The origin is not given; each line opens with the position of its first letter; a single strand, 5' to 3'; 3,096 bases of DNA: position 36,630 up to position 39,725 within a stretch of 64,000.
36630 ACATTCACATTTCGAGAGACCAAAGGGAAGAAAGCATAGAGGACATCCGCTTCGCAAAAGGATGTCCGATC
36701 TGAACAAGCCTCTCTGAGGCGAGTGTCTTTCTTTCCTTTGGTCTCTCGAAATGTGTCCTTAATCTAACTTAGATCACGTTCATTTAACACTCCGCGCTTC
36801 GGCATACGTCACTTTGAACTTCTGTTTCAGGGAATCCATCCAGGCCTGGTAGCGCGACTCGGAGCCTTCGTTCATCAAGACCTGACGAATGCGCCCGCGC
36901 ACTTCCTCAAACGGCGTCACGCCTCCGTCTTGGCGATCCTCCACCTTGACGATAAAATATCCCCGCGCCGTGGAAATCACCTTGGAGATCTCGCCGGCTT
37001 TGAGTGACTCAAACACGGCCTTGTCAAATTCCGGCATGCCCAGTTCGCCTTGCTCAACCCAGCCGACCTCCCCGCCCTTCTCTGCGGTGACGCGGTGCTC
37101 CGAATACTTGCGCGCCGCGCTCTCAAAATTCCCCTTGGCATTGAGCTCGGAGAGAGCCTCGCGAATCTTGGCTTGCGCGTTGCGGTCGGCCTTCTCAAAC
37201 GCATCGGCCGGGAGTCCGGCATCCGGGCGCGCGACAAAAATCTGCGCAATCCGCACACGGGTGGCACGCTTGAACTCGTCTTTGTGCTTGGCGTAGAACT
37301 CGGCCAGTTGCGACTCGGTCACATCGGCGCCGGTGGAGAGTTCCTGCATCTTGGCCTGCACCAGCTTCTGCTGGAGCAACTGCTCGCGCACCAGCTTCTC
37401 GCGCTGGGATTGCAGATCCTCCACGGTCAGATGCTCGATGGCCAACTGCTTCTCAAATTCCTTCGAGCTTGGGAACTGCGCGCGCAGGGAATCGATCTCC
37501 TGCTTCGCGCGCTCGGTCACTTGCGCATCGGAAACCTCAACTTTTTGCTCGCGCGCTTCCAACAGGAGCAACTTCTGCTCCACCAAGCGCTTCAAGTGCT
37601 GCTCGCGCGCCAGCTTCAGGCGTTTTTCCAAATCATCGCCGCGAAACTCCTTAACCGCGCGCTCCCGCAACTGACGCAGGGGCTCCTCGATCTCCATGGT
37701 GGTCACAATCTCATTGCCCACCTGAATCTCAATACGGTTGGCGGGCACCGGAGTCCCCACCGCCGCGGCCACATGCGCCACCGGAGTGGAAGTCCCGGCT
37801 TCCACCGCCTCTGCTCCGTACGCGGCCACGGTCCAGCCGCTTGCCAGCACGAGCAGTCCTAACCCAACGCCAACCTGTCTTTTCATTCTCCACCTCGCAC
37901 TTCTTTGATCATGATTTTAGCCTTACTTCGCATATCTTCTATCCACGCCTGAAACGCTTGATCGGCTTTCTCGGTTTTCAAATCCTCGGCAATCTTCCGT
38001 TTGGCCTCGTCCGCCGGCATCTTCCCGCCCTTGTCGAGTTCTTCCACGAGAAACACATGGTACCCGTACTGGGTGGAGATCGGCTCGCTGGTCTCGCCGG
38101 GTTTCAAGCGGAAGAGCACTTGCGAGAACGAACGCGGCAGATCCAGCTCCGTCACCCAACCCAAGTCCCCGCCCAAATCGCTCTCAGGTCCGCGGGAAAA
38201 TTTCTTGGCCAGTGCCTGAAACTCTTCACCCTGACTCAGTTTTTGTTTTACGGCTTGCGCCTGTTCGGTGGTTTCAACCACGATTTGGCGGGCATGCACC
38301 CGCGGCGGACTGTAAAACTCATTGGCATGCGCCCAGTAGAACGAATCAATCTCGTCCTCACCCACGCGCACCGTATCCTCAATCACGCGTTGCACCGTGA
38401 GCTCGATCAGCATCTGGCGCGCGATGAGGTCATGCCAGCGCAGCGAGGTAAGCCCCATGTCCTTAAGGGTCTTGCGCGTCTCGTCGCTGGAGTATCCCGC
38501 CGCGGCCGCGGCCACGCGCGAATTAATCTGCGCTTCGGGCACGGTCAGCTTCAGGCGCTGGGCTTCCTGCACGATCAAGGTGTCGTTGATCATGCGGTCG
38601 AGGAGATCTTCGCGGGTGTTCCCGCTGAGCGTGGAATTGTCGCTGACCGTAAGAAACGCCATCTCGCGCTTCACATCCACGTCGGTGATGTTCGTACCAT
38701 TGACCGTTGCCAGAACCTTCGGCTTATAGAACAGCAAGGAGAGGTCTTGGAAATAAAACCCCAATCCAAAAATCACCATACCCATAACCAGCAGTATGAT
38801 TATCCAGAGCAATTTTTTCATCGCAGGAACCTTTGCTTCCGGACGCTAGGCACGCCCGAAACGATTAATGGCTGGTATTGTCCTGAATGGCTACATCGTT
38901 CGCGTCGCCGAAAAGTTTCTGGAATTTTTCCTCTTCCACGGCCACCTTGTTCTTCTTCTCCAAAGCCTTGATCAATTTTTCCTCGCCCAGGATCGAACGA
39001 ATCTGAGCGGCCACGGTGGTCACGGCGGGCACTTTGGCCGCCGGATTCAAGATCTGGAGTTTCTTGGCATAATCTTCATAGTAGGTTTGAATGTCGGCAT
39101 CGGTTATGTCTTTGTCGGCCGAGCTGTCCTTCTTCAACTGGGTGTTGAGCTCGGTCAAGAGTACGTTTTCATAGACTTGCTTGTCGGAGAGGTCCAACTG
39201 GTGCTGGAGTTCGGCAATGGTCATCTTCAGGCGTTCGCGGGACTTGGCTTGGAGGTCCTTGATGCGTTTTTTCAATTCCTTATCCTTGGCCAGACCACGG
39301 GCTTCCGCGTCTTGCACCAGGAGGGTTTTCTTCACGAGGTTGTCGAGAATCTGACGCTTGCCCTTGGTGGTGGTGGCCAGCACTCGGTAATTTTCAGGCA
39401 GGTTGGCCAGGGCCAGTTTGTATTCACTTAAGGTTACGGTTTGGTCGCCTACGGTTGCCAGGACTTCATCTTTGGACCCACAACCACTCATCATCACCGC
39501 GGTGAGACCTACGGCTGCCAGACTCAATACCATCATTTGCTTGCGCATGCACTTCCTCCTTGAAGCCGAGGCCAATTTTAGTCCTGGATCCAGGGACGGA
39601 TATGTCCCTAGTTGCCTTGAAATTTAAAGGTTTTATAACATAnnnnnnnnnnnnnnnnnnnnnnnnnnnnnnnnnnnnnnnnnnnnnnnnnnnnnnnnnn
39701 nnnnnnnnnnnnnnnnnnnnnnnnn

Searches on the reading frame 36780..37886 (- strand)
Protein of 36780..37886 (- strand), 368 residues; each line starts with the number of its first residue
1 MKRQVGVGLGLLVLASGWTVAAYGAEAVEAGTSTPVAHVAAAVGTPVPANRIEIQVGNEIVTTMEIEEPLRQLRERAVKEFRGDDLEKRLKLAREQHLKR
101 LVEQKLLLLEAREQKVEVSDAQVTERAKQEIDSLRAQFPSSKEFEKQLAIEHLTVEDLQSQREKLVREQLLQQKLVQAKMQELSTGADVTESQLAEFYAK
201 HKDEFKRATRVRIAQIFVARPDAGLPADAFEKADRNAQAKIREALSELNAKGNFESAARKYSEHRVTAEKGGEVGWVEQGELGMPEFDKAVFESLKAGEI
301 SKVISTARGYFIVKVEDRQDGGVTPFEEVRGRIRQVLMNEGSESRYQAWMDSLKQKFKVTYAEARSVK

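Call 20: search_protein_families(library=pfam, proteins=[window:36780-37886:-], max_evalue=0.001)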
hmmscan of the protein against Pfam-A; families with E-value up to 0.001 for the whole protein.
window:36780-37886:- (368 aa): 5 families
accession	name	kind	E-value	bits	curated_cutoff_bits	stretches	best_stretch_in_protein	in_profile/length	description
PF13616.12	Rotamase_3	-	1.1e-19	71.6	22.5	1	207-318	12-115/116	PPIC-type PPIASE domain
PF00639.27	Rotamase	-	2.5e-18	67.3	21.7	1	228-317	9-97/97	PPIC-type PPIASE domain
PF13145.12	Rotamase_2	-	1.5e-17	65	27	1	189-330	1-120/121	PPIC-type PPIASE domain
PF13624.11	SurA_N_3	-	1.8e-08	34.8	27.2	1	54-170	42-161/162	SurA-like N-terminal domain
PF13623.11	SurA_N_2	-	1.1e-06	29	28.5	1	55-148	45-140/145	SurA-like N-terminal domain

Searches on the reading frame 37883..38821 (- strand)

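Call 20: search_protein_families(library=pfam, proteins=[window:37883-38821:-], max_evalue=0.001)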
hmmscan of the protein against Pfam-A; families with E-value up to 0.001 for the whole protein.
window:37883-38821:- (312 aa): 6 families
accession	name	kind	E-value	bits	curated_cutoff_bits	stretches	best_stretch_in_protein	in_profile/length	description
PF00639.27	Rotamase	-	5.4e-20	72.6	21.7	1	183-260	17-96/97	PPIC-type PPIASE domain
PF13145.12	Rotamase_2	-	5.9e-20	72.7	27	1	154-274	2-120/121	PPIC-type PPIASE domain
PF13616.12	Rotamase_3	-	2.1e-16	60.9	22.5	1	183-259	35-112/116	PPIC-type PPIASE domain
PF13624.11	SurA_N_3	-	2.1e-11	44.3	27.2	1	6-140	15-159/162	SurA-like N-terminal domain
PF13623.11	SurA_N_2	-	6e-09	36.4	28.5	1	5-105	10-121/145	SurA-like N-terminal domain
PF09312.16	SurA_N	-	5.6e-05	23.7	30.8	1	69-139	42-114/118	SurA N-terminal domain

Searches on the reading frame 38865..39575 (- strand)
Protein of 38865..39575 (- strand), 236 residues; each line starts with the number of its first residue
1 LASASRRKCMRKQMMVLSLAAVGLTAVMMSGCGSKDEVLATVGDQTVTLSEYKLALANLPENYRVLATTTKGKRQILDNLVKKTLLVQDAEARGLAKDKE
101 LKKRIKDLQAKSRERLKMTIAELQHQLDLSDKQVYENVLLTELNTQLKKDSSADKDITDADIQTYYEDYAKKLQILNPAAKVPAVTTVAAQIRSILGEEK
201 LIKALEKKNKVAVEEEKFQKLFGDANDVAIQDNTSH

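Call 20: search_protein_families(library=pfam, proteins=[window:38865-39575:-], max_evalue=0.001)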
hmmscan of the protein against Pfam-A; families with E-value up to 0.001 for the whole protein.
window:38865-39575:- (236 aa): 2 families
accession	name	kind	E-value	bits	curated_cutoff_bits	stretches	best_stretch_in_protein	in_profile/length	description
PF13624.11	SurA_N_3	-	1.5e-11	44.8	27.2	1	16-110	17-122/162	SurA-like N-terminal domain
PF13623.11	SurA_N_2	-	3e-06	27.6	28.5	1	16-112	20-122/145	SurA-like N-terminal domain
